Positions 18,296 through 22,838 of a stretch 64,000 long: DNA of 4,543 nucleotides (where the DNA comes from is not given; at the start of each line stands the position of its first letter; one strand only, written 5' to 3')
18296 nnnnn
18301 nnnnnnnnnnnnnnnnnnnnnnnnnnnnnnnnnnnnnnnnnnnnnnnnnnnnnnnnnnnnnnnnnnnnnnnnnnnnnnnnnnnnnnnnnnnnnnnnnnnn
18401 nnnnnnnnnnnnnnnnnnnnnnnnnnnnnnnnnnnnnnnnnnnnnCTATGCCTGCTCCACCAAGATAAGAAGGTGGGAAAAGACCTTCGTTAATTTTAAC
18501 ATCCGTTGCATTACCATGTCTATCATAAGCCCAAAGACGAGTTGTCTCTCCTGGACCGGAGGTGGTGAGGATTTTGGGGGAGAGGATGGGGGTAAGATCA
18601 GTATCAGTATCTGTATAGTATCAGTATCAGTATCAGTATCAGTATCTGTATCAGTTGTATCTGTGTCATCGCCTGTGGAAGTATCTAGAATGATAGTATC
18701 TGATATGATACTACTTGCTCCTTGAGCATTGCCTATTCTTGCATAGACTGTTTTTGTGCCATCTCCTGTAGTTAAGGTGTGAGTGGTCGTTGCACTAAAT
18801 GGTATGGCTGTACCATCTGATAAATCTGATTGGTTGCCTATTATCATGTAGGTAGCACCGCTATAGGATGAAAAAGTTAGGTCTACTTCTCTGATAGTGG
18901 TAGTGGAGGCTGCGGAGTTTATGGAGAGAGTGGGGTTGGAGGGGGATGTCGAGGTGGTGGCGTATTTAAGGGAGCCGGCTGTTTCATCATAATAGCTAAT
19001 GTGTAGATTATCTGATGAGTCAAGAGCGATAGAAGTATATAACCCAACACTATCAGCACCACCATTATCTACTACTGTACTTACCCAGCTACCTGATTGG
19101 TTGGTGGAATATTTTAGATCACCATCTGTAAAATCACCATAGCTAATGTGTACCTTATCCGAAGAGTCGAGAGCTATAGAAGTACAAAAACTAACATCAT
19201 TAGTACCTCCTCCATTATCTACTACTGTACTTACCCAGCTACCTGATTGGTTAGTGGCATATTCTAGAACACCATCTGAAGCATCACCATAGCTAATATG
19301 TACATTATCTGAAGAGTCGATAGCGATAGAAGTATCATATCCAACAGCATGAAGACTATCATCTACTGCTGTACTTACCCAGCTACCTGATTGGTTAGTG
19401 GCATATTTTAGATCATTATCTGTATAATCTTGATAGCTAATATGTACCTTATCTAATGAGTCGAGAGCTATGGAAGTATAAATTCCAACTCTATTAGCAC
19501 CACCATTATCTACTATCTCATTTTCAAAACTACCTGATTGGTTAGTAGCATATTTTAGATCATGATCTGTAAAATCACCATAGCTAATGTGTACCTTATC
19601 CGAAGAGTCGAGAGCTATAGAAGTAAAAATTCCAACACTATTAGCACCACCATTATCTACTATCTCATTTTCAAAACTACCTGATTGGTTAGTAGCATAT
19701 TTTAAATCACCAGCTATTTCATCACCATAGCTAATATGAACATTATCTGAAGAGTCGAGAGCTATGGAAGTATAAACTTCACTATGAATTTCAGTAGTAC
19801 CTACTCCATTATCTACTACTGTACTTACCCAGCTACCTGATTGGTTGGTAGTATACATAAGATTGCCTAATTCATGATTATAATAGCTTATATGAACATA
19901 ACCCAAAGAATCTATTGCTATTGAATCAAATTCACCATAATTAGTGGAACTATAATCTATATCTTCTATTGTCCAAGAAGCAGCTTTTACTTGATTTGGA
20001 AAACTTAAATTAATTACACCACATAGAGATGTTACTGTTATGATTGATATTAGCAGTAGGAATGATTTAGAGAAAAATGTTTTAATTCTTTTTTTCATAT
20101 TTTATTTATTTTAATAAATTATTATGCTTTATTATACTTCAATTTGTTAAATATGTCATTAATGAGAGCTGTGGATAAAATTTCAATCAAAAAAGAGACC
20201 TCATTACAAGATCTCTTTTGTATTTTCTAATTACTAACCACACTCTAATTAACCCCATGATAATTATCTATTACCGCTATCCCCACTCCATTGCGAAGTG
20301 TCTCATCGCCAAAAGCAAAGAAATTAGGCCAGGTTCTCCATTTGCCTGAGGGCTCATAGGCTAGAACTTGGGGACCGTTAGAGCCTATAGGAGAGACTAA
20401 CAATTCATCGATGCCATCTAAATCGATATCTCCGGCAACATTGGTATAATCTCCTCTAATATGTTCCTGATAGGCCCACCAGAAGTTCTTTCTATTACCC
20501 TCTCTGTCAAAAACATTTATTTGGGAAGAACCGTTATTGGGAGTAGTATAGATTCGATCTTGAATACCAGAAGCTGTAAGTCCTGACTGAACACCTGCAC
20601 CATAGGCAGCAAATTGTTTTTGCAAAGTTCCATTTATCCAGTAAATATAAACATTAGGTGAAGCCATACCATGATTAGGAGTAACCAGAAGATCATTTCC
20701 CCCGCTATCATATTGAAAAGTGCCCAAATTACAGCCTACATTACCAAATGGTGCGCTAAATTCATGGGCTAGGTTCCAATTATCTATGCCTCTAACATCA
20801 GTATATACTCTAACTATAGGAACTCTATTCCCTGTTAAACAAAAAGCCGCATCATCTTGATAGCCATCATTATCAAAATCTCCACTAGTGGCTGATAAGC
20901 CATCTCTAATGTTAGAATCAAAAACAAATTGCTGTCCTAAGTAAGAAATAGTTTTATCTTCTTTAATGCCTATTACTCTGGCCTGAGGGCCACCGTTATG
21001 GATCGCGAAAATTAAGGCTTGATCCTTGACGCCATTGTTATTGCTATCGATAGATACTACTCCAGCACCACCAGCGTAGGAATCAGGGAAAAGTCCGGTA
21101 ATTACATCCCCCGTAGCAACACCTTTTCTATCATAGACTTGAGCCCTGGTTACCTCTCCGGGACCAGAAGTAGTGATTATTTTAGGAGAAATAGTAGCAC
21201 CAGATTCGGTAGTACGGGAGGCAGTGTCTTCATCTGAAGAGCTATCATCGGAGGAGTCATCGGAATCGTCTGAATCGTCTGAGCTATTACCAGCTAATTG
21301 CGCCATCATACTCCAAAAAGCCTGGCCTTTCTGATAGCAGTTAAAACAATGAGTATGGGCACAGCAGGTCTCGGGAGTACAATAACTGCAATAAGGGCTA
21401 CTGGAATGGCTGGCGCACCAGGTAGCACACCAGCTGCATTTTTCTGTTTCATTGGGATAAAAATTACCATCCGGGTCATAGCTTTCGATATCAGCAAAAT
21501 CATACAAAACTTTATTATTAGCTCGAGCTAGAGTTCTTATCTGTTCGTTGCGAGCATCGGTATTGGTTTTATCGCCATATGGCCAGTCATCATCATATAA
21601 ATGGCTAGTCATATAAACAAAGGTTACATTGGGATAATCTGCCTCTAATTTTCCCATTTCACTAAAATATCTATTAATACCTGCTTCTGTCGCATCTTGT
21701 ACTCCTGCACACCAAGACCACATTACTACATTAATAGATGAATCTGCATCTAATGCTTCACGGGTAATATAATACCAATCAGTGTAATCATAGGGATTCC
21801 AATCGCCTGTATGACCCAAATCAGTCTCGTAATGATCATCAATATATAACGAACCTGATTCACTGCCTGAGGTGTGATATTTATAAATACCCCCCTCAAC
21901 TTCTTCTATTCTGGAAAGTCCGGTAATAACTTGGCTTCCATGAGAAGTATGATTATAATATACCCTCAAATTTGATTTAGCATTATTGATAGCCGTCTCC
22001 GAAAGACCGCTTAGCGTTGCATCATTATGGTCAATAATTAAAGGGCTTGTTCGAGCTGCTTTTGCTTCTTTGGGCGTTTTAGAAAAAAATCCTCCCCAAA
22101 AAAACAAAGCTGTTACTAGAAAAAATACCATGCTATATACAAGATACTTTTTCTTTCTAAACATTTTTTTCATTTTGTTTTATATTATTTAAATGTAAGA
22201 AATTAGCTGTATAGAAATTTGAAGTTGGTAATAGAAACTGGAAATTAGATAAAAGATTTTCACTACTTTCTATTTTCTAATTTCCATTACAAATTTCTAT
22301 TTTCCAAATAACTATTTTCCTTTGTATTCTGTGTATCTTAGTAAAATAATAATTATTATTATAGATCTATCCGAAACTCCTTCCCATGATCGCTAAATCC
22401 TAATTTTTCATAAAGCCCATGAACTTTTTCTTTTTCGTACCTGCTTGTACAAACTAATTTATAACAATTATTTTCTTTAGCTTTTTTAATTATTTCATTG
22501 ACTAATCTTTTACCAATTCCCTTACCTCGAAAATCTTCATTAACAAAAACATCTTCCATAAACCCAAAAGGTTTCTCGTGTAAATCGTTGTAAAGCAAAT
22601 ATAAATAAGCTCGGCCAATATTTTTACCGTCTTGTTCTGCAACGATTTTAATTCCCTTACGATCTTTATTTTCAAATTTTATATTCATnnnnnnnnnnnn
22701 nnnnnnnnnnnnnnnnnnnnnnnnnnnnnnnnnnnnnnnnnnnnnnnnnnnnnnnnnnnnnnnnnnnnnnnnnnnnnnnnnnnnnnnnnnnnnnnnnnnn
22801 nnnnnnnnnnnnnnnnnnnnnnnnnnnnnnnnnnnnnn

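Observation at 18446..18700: Single-base frameshift inside a (GATACT)n microsatellite splits a large surface-protein gene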

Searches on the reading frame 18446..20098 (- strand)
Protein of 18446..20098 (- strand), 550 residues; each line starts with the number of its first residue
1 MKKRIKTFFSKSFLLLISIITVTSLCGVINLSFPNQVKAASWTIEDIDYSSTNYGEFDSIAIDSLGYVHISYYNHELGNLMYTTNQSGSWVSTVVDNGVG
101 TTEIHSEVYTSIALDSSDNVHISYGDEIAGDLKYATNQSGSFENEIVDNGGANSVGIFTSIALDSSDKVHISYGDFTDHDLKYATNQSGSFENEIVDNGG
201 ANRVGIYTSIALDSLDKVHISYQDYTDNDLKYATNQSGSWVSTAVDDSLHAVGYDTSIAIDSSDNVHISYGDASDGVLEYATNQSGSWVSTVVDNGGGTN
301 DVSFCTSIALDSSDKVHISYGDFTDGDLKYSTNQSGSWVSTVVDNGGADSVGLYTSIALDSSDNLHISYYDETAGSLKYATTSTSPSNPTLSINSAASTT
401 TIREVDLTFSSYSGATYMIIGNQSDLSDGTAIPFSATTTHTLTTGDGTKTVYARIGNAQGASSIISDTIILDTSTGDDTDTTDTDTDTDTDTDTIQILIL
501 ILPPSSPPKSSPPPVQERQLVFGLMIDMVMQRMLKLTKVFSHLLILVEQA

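Call 12: find_encoding_contigs(protein=window:18446-20098:-, flank=6000, max_places=10)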
Protein window:18446-20098:- (550 aa): no gene with exactly this product is on record in the collection.

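Call 30: list_cluster_members(proteins=[window:18449-20098:-, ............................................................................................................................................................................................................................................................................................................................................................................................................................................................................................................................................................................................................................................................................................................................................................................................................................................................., window:20248-22173:-, window:29779-32829:-, window:17046-17456:+, window:15850-16932:-])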
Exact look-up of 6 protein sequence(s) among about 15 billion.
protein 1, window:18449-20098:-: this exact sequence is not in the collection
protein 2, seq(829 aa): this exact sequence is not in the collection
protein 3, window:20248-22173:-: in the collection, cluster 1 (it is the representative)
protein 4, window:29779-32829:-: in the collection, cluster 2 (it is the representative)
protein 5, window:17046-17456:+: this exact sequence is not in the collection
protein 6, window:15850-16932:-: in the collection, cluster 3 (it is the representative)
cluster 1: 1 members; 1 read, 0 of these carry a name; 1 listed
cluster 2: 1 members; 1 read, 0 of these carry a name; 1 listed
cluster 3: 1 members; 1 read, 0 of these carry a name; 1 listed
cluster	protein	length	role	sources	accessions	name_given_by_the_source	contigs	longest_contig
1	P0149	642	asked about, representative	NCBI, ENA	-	-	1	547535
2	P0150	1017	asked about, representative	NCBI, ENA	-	-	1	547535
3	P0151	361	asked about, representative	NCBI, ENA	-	-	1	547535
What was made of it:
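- On SSR-mediated phase variation (contingency locus): The repaired protein is not on record (call 30).
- No ON variant is on record: an exact look-up of the 1-nt-repaired 829-aa protein failed (call 30).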

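Call 56: search_protein_families(library=ncbifam, proteins=[window:18617-20098:-], max_evalue=0.1)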
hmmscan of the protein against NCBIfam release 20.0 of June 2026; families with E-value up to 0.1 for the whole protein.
window:18617-20098:- (494 aa): 1 family
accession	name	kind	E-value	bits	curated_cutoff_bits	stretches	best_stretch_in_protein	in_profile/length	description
NF002112.0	PRK00951.2-2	equivalog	0.029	14.1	315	0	217-283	106-168/194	imidazoleglycerol-phosphate dehydratase HisB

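Call 57: search_protein_families(library=pfam, proteins=[window:18617-20098:-], max_evalue=1)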
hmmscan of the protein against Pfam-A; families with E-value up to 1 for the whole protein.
window:18617-20098:- (494 aa): 4 families
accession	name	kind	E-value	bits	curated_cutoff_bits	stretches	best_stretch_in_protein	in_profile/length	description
PF08874.15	DUF1835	-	0.0097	16.4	21.1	0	120-147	1-28/122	Domain of unknown function (DUF1835)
PF23974.1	DUF7300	-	0.014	15.5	27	0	287-327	13-54/65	Domain of unknown function (DUF7300)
PF02707.21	MOSP_N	-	0.21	11.8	25.1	0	162-197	111-146/196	Major Outer Sheath Protein N-terminal region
PF06739.17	SBBP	-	0.66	10.4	20.5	0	254-268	14-28/38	Beta-propeller repeat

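Call 74: predict_structure(alignment_id=A2)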
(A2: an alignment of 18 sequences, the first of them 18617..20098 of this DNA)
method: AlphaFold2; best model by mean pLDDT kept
length: 494 residues; sequences in the alignment: 18
mean_pLDDT: 76.1   pTM: 0.71
mean pLDDT of the five models: 76.1, 76.0, 74.4, 73.8, 71.1
residues with pLDDT >= 90: 224; 70-90: 95; 50-70: 83; < 50: 92
segments of 3 or more residues with pLDDT < 50: 1-38, 385-391, 394-403, 411-414, 429-431, 458-461, 475-494
pLDDT, mean of each block of 10 residues (from residue 1): 33 45 37 39 80 82 95 88 91 82 61 97 90 92 92 86 98 93 96 93 92 98 94 95 90 95 97 91 94 75 84 95 89 85 81 92 93 89 54 45 51 52 54 51 56 53 55 43 36 38
secondary structure, 60 per line:
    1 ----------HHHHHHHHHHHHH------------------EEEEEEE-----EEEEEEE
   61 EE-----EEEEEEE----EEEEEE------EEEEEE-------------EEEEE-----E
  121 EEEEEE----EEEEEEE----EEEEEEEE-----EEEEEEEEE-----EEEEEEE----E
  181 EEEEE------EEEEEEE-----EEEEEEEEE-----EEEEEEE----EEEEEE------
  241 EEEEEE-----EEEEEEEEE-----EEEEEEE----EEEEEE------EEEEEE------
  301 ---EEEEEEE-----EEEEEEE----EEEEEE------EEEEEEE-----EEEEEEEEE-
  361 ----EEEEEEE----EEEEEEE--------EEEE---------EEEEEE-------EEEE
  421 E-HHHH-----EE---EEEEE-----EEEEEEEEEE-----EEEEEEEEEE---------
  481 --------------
elements in order: H11-23 E42-48 E54-62 E68-74 E79-84 E91-96 E110-114 E120-126 E131-137 E142-149 E155-163 E169-175 E180-185 E192-198 E204-212 E218-224 E229-234 E241-246 E252-260 E266-272 E277-282 E289-294 E304-310 E316-322 E327-332 E339-345 E351-359 E365-371 E376-382 E391-394 E404-409 E417-421 H423-426 E437-441 E447-456 E462-471
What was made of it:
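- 19982..20098 (-): Sec-type signal peptide, residues 1-39 (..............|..). AF2 gives a helix at residues 11-23 with low pLDDT at 1-38 (call 74).
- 18953..19975 (-): Seven-bladed beta-propeller, residues 42-382, built from units of about 49 aa (147 nt). Its fold is closest to the Photorhabdus PLL/PHL fucose lectins. AF2 gives 28 strands with pLDDT mostly above 90 (call 74).
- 18686..18928 (-): Ig-like beta-sandwich, residues 391-471, containing the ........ motif. AF2 strands, pLDDT about 50-56 (call 74).
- On PLL/PHL-type seven-bladed lectins (N-terminal module): 28 strands (call 74).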

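Call 76: fold_search(model_id=the predicted structure, library=pdb)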
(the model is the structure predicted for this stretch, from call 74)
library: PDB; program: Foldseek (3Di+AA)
matches with E <= 10: 1331; with E <= 0.001: 396
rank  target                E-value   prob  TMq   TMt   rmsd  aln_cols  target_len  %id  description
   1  6fhx_A                4.8e-15  1.00  0.51  0.71   7.3       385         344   13  Photorhabdus asymbiotica lectin (PHL) in complex with synthetic C-fucoside (released 2019-01-30)
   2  5mxf                  4.8e-15  1.00  0.51  0.71  11.1       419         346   11  Photorhabdus asymbiotica lectin (PHL) in complex with alpha-methyl fucoside (released 2017-08-09)
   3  6flu_A                6.2e-15  1.00  0.51  0.71   7.8       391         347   13  Photorhabdus asymbiotica lectin (PHL) in complex with synthetic C-fucoside (released 2019-02-06)
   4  5mxg_A                6.2e-15  1.00  0.51  0.71  10.9       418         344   12  Photorhabdus asymbiotica lectin (PHL) in complex with blood group H trisaccharide (released 2017-08-09)
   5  8q83_B                8.8e-15  1.00  0.51  0.72   9.8       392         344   11  Photorhabdus laumondii lectin PLL5 in complex with alpha-methyl-fucoside (released 2025-03-05)
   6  6fhy_A                1.1e-14  1.00  0.50  0.71   7.4       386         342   12  Photorhabdus asymbiotica lectin (PHL) in complex with synthetic C-fucoside (released 2019-01-30)
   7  6rgg_B                1.1e-14  1.00  0.51  0.73   9.8       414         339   11  Photorhabdus laumondii lectin PLL2 in complex with O-methylated PGL-1-derived disaccharide (released 2020-07-01)
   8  5c9l                  2.6e-14  1.00  0.53  0.73   5.8       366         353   12  Crystal structure of native PLL lectin from Photorhabdus luminescens at 1.65 A resolution (released 2016-10-19)
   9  8q82_A                2.8e-14  1.00  0.52  0.74   3.7       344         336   12  Photorhabdus laumondii lectin PLL4 in complex with alpha-methyl-fucoside (released 2025-03-05)
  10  8q83_D                3.5e-14  1.00  0.52  0.73  10.9       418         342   10  Photorhabdus laumondii lectin PLL5 in complex with alpha-methyl-fucoside (released 2025-03-05)
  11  6rg2_A                3.6e-14  1.00  0.51  0.71   9.0       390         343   12  Photorhabdus laumondii lectin PLL2 in complex with 3-O-methyl-D-glucose (released 2020-07-01)
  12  5mxh                  7.0e-14  1.00  0.54  0.75   3.7       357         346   13  Photorhabdus asymbiotica lectin (PHL) in complex with D-galactose (released 2017-08-09)
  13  8q7u                  8.1e-14  1.00  0.51  0.70   5.3       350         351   11  Photorhabdus laumondii lectin PLL in complex with alpha-methyl-fucoside (released 2025-03-05)
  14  8q83_A                8.6e-14  1.00  0.52  0.72   9.8       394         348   11  Photorhabdus laumondii lectin PLL5 in complex with alpha-methyl-fucoside (released 2025-03-05)
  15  6rg2_B                1.0e-13  1.00  0.54  0.75   3.7       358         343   12  Photorhabdus laumondii lectin PLL2 in complex with 3-O-methyl-D-glucose (released 2020-07-01)
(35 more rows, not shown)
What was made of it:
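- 18953..19975 (-): Foldseek against PDB: E 5e-15, TM-score (target) 0.71-0.75 (call 76).
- On PLL/PHL-type seven-bladed lectins (N-terminal module): Foldseek E 5e-15, TM-score (target) 0.71-0.75 to 5c9l, 5mxh and 6rg2 (call 76).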

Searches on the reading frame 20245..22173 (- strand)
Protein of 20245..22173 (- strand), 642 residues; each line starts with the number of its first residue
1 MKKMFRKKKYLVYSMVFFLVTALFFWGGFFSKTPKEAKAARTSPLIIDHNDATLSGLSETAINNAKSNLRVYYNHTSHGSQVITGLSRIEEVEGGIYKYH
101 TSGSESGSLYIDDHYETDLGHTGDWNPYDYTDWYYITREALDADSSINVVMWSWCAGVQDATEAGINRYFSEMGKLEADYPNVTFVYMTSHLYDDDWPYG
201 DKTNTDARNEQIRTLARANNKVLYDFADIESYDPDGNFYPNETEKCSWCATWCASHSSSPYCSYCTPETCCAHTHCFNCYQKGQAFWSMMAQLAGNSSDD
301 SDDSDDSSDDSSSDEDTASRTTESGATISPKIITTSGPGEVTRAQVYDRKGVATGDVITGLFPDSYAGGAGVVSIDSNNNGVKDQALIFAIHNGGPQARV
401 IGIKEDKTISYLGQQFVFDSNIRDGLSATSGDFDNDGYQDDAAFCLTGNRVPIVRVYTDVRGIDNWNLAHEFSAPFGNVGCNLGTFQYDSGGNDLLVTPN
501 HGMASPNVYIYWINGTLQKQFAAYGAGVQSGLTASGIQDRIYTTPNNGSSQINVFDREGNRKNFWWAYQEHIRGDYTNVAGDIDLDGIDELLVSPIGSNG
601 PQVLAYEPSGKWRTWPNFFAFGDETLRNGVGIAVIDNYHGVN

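Call 10: search_protein_families(library=pfam, proteins=[window:20245-22173:-], max_evalue=0.01)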
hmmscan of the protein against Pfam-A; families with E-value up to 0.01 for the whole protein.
window:20245-22173:- (642 aa): 1 family
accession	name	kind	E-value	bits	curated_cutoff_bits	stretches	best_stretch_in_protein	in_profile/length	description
PF13517.12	FG-GAP_3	-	0.00013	22.9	26.9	0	582-636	1-50/61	FG-GAP-like repeat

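Call 13: find_encoding_contigs(protein=window:20245-22173:-, flank=8000, max_places=10)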
Protein window:20245-22173:- (642 aa): no gene with exactly this product is on record in the collection.

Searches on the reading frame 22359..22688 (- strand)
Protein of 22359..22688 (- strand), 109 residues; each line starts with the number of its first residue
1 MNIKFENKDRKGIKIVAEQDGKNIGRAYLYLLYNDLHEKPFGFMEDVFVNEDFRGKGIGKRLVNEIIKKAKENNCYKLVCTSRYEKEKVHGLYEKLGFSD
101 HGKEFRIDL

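Call 21: search_protein_families(library=pfam, proteins=[window:22359-22688:-], max_evalue=0.001)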
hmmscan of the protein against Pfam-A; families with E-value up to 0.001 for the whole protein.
window:22359-22688:- (109 aa): 5 families
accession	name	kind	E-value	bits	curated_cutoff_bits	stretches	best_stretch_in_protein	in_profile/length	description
PF00583.31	Acetyltransf_1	-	8.3e-20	71.6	20.7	1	11-98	32-116/116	Acetyltransferase (GNAT) family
PF13508.13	Acetyltransf_7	-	4e-16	59.6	27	1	15-99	6-83/84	Acetyltransferase (GNAT) domain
PF13673.13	Acetyltransf_10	-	5.6e-10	39.7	23.6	1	43-106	53-115/128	Acetyltransferase (GNAT) domain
PF08445.16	FR47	-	2.5e-09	37.4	22.1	1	32-104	12-83/86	FR47-like protein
PF14542.12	Acetyltransf_CG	-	4.1e-06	27.3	30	1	44-84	27-66/80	GCN5-related N-acetyl-transferase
